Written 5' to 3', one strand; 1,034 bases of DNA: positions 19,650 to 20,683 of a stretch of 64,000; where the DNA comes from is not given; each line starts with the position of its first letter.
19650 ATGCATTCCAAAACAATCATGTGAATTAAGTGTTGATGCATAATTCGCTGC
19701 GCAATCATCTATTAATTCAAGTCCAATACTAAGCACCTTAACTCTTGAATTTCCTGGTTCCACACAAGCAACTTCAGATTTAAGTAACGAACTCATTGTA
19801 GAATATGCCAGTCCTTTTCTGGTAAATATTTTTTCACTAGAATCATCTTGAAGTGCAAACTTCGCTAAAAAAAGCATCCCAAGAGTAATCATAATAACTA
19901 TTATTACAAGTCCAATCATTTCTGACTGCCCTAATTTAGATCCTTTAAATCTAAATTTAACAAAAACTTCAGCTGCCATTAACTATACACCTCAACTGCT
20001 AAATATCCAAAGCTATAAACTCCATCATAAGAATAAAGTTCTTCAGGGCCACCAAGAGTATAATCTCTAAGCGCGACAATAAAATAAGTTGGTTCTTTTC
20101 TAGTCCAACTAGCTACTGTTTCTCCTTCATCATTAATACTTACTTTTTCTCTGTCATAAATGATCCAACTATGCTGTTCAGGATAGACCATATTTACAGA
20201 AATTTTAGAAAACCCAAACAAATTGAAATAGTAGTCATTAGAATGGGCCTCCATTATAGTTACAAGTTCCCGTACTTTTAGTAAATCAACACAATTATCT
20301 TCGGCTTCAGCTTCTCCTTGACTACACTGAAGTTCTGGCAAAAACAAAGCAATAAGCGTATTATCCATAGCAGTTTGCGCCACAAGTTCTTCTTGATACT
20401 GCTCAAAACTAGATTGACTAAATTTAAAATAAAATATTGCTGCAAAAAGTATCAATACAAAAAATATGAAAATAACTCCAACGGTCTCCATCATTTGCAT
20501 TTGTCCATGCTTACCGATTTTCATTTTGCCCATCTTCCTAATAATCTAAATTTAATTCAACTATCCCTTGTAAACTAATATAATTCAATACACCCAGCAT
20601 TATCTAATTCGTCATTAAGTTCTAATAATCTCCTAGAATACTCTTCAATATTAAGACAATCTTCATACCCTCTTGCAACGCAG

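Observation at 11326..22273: Recurrent KKG/Q cleavage-type motif (Q at +1 in 9 of 16) and TAATG translational coupling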

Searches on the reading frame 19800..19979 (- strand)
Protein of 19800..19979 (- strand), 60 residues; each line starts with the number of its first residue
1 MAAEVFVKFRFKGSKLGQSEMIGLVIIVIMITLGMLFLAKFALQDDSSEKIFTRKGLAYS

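Call 71: search_protein_families(library=pfam, max_evalue=10, proteins=[window:19800-19979:-])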
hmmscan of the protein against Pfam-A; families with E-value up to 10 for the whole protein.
seq(60 aa): 2 families
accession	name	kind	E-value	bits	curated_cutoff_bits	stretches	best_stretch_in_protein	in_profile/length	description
PF07204.16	Orthoreo_P10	-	0.11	13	21.4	1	23-58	48-83/98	Orthoreovirus membrane fusion protein p10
PF12911.12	OppC_N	-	0.11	12.8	23.9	1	21-42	17-40/53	N-terminal TM domain of oligopeptide transport permease C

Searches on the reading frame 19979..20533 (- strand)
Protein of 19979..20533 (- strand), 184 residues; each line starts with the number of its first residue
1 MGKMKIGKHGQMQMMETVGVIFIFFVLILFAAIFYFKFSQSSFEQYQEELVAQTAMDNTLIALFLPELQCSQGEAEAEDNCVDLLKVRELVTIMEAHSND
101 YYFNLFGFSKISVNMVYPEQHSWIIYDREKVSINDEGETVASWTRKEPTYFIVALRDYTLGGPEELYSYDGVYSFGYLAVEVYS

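Call 9: search_protein_families(library=pfam, max_evalue=1, proteins=[window:19979-20533:-])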
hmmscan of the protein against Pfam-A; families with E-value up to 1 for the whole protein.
window:19979-20533:- (184 aa): 0 families

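Call 14: find_encoding_contigs(protein=window:19979-20533:-, flank=10000, max_places=6)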
Protein window:19979-20533:- (184 aa): 1 contig read that carries it; 1 place shown.
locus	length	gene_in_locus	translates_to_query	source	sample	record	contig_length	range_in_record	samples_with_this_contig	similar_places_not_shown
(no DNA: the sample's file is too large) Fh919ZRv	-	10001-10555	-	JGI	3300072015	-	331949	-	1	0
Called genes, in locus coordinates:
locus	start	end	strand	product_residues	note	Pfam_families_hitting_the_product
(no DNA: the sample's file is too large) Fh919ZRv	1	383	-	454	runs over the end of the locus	-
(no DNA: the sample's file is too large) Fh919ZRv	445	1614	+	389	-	-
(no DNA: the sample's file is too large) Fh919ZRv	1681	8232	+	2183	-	PF08308:PEGA (faint), PF13620:CarboxypepD_reg, PF13715:CarbopepD_reg_2 (weak), PF17802:SpaA (faint), PF22904:NOMO1-like_2nd (faint), PF13620:CarboxypepD_reg (weak)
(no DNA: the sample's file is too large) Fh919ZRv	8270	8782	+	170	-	-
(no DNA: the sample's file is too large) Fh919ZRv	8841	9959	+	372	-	-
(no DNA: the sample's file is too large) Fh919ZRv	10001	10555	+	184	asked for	-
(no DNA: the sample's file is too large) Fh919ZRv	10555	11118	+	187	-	-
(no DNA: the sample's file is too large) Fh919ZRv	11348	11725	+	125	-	-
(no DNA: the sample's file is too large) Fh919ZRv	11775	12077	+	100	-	-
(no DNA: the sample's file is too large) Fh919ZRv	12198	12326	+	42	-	-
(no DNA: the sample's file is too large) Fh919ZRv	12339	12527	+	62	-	-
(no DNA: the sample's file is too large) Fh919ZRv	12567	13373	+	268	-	-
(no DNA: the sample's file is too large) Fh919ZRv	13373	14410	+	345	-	-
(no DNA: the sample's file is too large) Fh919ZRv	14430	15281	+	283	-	-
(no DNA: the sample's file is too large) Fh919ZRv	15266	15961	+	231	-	-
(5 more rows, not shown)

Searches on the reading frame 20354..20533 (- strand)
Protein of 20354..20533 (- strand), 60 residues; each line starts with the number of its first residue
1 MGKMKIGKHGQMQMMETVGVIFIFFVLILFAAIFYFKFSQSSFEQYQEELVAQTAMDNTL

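Call 71: search_protein_families(library=pfam, max_evalue=10, proteins=[window:20354-20533:-])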
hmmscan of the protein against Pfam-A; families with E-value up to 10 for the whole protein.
seq(60 aa): 2 families
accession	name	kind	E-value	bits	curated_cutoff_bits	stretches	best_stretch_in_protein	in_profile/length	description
PF10066.14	DUF2304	-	0.0079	16.9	25.5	1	16-58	62-104/106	Uncharacterized conserved protein (DUF2304)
PF06024.17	Orf78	-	0.049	14.4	29.4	1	12-41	60-89/101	Orf78 (ac78)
